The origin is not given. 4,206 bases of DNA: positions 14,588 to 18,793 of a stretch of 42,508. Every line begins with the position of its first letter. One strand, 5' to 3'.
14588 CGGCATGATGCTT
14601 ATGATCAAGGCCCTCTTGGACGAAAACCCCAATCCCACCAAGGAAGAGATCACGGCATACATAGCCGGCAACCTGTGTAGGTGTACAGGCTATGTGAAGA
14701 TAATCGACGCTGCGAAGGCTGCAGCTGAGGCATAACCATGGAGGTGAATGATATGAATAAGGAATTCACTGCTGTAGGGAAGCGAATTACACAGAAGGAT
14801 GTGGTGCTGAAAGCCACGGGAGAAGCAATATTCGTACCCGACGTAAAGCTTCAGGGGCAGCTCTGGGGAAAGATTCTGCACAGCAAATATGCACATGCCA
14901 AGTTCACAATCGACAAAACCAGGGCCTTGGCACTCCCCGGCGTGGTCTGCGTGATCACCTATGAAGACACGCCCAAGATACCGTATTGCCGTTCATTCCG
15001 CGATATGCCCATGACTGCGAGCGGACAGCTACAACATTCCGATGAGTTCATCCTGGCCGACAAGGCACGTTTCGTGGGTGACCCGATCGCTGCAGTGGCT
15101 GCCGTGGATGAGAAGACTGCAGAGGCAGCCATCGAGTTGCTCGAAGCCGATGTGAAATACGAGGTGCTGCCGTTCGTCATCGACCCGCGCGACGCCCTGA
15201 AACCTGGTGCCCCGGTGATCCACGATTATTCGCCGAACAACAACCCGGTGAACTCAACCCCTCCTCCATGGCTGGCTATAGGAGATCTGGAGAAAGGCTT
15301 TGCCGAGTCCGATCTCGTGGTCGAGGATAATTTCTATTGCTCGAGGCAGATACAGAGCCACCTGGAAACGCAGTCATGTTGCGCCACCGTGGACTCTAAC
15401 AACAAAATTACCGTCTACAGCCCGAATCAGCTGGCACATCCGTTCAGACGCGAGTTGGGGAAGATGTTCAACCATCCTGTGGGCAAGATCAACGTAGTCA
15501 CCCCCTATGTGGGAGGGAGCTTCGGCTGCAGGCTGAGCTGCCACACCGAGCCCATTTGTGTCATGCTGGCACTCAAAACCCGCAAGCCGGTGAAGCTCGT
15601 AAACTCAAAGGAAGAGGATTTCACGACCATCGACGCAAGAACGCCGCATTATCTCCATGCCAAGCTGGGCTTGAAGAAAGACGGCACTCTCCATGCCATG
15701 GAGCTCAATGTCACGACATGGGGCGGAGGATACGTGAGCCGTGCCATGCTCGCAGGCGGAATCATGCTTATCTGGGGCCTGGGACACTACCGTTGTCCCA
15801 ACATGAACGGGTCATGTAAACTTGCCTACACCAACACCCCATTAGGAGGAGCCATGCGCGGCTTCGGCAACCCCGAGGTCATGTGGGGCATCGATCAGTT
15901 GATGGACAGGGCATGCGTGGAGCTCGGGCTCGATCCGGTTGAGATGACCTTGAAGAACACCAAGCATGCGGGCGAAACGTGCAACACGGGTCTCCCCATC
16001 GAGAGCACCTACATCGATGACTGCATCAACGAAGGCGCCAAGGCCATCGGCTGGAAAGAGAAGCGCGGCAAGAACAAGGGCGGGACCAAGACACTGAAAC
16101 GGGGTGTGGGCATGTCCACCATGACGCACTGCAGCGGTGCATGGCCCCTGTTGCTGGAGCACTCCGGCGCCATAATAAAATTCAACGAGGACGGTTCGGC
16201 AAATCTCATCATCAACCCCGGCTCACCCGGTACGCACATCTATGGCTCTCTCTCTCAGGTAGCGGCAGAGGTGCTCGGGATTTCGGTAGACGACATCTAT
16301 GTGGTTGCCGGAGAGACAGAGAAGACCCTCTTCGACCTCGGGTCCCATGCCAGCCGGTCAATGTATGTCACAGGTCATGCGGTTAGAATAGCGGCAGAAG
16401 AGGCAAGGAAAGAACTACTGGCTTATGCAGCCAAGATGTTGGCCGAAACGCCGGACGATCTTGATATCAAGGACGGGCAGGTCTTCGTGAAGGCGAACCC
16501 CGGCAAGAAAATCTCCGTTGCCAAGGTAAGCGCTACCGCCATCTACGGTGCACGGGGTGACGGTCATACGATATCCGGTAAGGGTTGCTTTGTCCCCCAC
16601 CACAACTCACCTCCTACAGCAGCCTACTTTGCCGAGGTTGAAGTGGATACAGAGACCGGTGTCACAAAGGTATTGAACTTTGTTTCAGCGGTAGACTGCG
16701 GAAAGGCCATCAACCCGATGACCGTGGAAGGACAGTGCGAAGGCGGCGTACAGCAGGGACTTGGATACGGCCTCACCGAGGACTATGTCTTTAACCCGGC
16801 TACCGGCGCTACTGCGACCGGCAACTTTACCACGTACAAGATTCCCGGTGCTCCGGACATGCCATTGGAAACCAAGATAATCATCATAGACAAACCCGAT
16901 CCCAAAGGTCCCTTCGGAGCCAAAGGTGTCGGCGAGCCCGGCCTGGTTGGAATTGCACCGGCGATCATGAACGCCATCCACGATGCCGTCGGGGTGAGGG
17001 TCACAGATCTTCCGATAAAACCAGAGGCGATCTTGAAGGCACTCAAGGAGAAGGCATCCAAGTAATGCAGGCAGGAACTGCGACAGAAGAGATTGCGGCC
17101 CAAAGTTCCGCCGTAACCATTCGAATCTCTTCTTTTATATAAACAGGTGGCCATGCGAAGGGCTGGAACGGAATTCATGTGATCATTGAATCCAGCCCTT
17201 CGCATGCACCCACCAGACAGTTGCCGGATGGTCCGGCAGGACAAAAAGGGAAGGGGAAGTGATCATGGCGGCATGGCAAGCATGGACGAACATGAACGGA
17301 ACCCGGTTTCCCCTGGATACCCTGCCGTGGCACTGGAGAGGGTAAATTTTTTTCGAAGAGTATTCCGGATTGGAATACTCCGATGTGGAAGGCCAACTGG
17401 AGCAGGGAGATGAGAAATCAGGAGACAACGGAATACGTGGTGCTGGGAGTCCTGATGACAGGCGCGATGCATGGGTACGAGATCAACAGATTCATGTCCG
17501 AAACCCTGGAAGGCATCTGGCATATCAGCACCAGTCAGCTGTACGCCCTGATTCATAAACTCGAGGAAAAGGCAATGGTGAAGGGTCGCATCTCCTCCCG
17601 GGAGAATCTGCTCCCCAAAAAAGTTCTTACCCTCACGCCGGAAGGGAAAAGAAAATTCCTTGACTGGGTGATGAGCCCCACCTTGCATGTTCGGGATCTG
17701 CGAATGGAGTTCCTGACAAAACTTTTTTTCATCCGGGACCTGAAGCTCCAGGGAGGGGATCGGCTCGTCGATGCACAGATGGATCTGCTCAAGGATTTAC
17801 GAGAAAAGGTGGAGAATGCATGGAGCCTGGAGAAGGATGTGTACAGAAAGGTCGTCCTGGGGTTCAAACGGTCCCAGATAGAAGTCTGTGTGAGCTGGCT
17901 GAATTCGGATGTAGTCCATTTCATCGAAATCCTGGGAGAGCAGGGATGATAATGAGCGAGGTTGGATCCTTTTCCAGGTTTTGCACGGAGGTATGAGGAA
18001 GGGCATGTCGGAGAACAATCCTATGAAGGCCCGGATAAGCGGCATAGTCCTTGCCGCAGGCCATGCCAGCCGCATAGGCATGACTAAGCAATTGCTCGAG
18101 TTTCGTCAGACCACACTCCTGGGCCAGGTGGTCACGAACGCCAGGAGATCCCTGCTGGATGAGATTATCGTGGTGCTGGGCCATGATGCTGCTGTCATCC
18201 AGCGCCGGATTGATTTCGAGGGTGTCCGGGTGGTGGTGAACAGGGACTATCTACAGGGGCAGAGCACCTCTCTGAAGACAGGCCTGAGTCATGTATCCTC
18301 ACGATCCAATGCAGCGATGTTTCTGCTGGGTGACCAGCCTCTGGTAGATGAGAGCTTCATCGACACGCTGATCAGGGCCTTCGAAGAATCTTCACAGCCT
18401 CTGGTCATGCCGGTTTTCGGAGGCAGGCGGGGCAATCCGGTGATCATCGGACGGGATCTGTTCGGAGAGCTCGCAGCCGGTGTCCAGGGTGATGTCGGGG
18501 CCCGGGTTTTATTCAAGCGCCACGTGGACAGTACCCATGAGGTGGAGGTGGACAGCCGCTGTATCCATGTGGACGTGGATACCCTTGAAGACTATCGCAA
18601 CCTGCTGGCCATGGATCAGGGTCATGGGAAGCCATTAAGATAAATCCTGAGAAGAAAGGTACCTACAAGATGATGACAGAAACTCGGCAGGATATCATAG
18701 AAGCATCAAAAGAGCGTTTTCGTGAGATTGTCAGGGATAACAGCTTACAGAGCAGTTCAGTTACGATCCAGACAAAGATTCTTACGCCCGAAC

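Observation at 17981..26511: Self-contained molybdenum-cofactor uptake, assembly and sulfuration array downstream of the hydroxylase (best candidate for a new system)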

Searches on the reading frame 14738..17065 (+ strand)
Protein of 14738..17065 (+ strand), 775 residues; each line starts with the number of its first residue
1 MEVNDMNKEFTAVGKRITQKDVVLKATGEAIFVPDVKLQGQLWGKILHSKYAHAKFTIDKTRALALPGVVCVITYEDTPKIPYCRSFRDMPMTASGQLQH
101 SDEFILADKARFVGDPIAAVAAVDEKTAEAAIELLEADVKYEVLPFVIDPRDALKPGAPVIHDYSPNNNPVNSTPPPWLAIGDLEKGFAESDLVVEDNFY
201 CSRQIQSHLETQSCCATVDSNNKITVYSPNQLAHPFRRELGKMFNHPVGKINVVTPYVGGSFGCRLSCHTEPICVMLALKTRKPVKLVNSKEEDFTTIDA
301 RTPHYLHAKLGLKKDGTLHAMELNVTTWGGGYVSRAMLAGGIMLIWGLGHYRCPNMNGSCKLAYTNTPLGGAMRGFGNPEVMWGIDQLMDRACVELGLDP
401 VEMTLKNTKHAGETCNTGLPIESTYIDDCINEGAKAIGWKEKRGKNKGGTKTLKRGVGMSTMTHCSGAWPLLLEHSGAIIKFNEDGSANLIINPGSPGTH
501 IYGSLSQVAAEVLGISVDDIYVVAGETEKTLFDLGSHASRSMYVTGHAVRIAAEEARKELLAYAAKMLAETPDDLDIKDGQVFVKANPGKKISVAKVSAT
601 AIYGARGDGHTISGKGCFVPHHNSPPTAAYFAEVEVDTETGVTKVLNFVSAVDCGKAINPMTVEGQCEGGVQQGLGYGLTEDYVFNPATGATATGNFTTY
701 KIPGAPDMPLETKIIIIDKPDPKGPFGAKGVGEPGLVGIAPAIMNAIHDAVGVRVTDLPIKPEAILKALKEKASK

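Call 5: search_protein_families(library=pfam, proteins=[window:14738-17065:+], max_evalue=0.01)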
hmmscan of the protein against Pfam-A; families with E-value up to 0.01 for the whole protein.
window:14738-17065:+ (775 aa): 3 families
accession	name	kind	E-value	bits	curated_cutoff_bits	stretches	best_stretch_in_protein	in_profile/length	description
PF20256.3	MoCoBD_2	-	2.3e-71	241.1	27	1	434-709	3-283/283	Molybdopterin cofactor-binding domain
PF02738.23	MoCoBD_1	-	5.2e-65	219.4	27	1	179-407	13-243/244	Molybdopterin cofactor-binding domain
PF01315.27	Ald_Xan_dh_C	-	2.4e-23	83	31.3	1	27-145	1-110/110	Aldehyde oxidase and xanthine dehydrogenase, a/b hammerhead domain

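Call 27: search_protein_families(library=ncbifam, proteins=[window:14738-17065:+], max_evalue=0.001)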
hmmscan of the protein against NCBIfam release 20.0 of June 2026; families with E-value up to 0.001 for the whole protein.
window:14738-17065:+ (775 aa): 13 families
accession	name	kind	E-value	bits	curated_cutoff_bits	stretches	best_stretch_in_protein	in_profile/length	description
NF043082.1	XdhA_XDHase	equivalog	1.5e-173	578.8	780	1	13-772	1-755/758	xanthine dehydrogenase subunit XdhA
NF007426.0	PRK09970.1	equivalog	4e-167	557.5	916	1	10-771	3-757/761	xanthine dehydrogenase molybdenum-binding subunit XdhA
TIGR03194.1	4hydrxCoA_A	equivalog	2.6e-146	489.1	994.55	1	21-769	5-746/746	4-hydroxybenzoyl-CoA reductase subunit alpha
NF041018.1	glyceraldDH_alpha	equivalog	1.7e-112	377.2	790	1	12-766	2-741/741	glyceraldehyde dehydrogenase subunit alpha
TIGR03196.1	pucD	equivalog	2.6e-103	346.9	783.65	1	14-765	4-754/763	xanthine dehydrogenase subunit D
TIGR03313.1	Se_sel_red_Mo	hypoth_equivalog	2.4e-99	333.3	1101.9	2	180-770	360-950/951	molybdopterin-dependent oxidoreductase Mo/Fe-S-binding subunit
NF045668.1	pterin_aldehy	equivalog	1e-96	325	1100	1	7-770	169-905/905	molybdopterin-dependent aldehyde oxidoreductase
TIGR02416.1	CO_dehy_Mo_lg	equivalog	1e-91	308.3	991.15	1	28-765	8-767/770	aerobic carbon-monoxide dehydrogenase large subunit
NF040766.1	CODH_aero_grp5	exception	8.2e-90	302.1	950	2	12-599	4-592/785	aerobic carbon-monoxide dehydrogenase large subunit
TIGR03311.1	Se_dep_XDH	equivalog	1.2e-77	261.8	830.45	2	8-564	156-682/848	selenium-dependent xanthine dehydrogenase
NF041671.1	peri_hyde_PaoC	equivalog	1.1e-71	242.2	1180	1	9-771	14-733/735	aldehyde oxidoreductase molybdenum-binding subunit PaoC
TIGR02965.1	xanthine_xdhB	equivalog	2.4e-71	241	849.5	1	23-766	11-751/758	xanthine dehydrogenase molybdopterin binding subunit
TIGR02969.1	mam_aldehyde_ox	subfamily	9.3e-40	136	1912.3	1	3-753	566-1281/1330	aldehyde oxidase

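Call 43: search_solved_structures(query=window:14738-17065:+, max_evalue=1e-30)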
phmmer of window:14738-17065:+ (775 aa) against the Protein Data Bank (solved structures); distinct sequences matched with E-value up to 1e-30: 41.
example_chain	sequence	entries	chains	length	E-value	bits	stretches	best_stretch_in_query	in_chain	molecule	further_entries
1rm6_A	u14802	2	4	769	1.8e-102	347.3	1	12-772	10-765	4-hydroxybenzoyl-CoA reductase alpha subunit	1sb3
8uem_A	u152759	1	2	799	3e-87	296.9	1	24-773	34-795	Carbon monoxide dehydrogenase (Large chain), CoxL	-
7dqx_A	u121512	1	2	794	2.7e-76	260.7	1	13-767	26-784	6-hydroxypseudooxynicotine dehydrogenase complex subunit gamma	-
4zoh_A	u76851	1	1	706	2.3e-72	247.7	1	103-765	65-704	Putative oxidoreductase molybdopterin-binding subunit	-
1n5w_B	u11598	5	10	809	3.6e-72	247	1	24-751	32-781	Carbon monoxide dehydrogenase large chain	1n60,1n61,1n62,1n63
1zxi_B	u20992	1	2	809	4.9e-72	246.6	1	24-751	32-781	Carbon monoxide dehydrogenase large chain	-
1t3q_B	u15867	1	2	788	5.9e-69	236.4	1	12-772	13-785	quinoline 2-oxidoreductase large subunit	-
1ffu_B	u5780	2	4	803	2.5e-67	231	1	20-771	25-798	CUTL, MOLYBDOPROTEIN OF CARBON MONOXIDE DEHYDROGENASE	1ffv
1sij_A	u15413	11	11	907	4.5e-62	213.6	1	15-770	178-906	Aldehyde oxidoreductase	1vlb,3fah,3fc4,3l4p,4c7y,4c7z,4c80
1dgj_A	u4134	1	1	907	9.1e-56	192.8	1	14-769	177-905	ALDEHYDE OXIDOREDUCTASE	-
1fiq_C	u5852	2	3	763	2.1e-55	191.6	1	13-752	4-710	XANTHINE OXIDASE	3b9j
3etr_C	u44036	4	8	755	2.3e-55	191.4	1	13-752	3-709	Xanthine dehydrogenase/oxidase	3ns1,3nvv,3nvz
3nrz_C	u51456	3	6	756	2.3e-55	191.4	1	13-752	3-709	Xanthine dehydrogenase/oxidase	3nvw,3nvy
1n5x_A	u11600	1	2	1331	2.4e-55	191.4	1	4-752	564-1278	Xanthine Dehydrogenase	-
3una_A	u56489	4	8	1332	2.4e-55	191.4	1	4-752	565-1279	Xanthine dehydrogenase/oxidase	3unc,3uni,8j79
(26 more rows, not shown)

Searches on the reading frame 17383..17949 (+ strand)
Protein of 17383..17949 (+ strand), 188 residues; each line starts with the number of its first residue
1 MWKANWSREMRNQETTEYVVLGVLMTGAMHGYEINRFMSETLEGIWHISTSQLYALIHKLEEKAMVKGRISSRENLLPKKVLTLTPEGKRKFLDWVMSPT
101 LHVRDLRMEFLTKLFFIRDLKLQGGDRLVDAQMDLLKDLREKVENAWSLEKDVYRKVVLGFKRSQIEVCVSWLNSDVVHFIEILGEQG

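Call 5: search_protein_families(library=pfam, proteins=[window:17383-17949:+], max_evalue=0.01)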
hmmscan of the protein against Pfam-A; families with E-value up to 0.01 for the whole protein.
window:17383-17949:+ (188 aa): 2 families
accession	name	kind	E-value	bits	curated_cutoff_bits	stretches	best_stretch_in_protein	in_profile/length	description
PF03551.20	PadR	-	8.9e-15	54.9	27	1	20-92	1-73/75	Transcriptional regulator PadR-like family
PF13601.12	HTH_34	-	0.00049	20.6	27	1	46-95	24-72/80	Winged helix DNA-binding domain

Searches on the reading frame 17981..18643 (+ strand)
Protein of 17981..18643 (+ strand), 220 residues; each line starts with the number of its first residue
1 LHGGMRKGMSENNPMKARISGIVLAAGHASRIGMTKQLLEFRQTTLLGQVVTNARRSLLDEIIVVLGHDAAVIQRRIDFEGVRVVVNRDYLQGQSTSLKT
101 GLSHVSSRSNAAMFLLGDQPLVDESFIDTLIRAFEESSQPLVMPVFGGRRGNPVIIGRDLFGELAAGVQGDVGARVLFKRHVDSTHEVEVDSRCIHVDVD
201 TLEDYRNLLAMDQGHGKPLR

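Call 4: search_protein_families(library=pfam, proteins=[window:17981-18643:+], max_evalue=0.01)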
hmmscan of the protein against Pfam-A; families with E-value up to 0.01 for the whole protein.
window:17981-18643:+ (220 aa): 3 families
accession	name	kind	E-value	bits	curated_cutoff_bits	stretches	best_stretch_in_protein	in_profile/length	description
PF12804.13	NTP_transf_3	-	5.5e-36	124.6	27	1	21-182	1-158/160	MobA-like NTP transferase domain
PF01983.22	CofC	-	0.0018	18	22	1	46-209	33-183/217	Guanylyl transferase CofC like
PF02348.25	CTP_transf_3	-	0.0059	16.9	22.6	1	22-139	3-119/217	Cytidylyltransferase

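Call 6: search_protein_families(library=ncbifam, proteins=[window:17981-18643:+], max_evalue=0.001)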
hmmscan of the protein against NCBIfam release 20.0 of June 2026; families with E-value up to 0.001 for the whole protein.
window:17981-18643:+ (220 aa): 28 families (the best 25 are shown)
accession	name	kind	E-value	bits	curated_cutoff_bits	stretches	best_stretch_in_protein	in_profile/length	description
TIGR03310.1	matur_MocA_YgfJ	equivalog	1.5e-51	175.1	186.45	1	21-208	2-188/188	molybdenum cofactor cytidylyltransferase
NF045665.1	NTPtran_DVU1551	equivalog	2.9e-41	141.7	315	1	19-215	1-196/359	DVU_1551 family NTP transferase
TIGR03202.1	pucB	equivalog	1.6e-28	99.8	235.05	1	20-205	2-192/192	xanthine dehydrogenase accessory protein PucB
NF045782.1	NicBOxredNboR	equivalog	6.4e-25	88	260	1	14-208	4-205/206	nicotine blue oxidoreductase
NF053639.1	Mfer334_fam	equivalog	1.9e-12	47.5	260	1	35-140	26-132/209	pseudomurein biosynthesis protein PmurB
TIGR01173.1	glmU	equivalog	1.3e-11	44.1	366.85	1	22-137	4-120/452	bifunctional UDP-N-acetylglucosamine diphosphorylase/glucosamine-1-phosphate N-acetyltransferase GlmU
TIGR02665.1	molyb_mobA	equivalog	3e-10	40.5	151.85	1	19-169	1-149/186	molybdenum cofactor guanylyltransferase MobA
NF010934.1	PRK14354.1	equivalog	1.1e-09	37.3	450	1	21-139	2-120/447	bifunctional UDP-N-acetylglucosamine diphosphorylase/glucosamine-1-phosphate N-acetyltransferase GlmU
NF010935.0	PRK14355.1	equivalog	3.5e-09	35.8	718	1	18-158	3-143/459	bifunctional UDP-N-acetylglucosamine diphosphorylase/glucosamine-1-phosphate N-acetyltransferase GlmU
NF010933.0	PRK14353.1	equivalog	6.1e-09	35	505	1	17-158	4-145/453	bifunctional UDP-N-acetylglucosamine diphosphorylase/glucosamine-1-phosphate N-acetyltransferase GlmU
NF001457.0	PRK00317.1-3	equivalog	1.3e-08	34.5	164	1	20-144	3-123/200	molybdenum cofactor guanylyltransferase MobA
NF010932.0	PRK14352.1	equivalog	2.6e-08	33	611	1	17-139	5-131/488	bifunctional UDP-N-acetylglucosamine diphosphorylase/glucosamine-1-phosphate N-acetyltransferase GlmU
NF010936.0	PRK14356.1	equivalog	3.2e-08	32.9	666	1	17-136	4-125/456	bifunctional UDP-N-acetylglucosamine diphosphorylase/glucosamine-1-phosphate N-acetyltransferase GlmU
NF011056.0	PRK14489.1-1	equivalog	3.3e-07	29.8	379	1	17-135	4-114/363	bifunctional molybdenum cofactor guanylyltransferase MobA/molybdopterin-guanine dinucleotide biosynthesis adaptor protein MobB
NF006899.0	PRK09382.1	equivalog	9.7e-07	28.2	417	1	17-145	5-134/387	bifunctional 2-C-methyl-D-erythritol 4-phosphate cytidylyltransferase/2-C-methyl-D-erythritol 2,4-cyclodiphosphate synthase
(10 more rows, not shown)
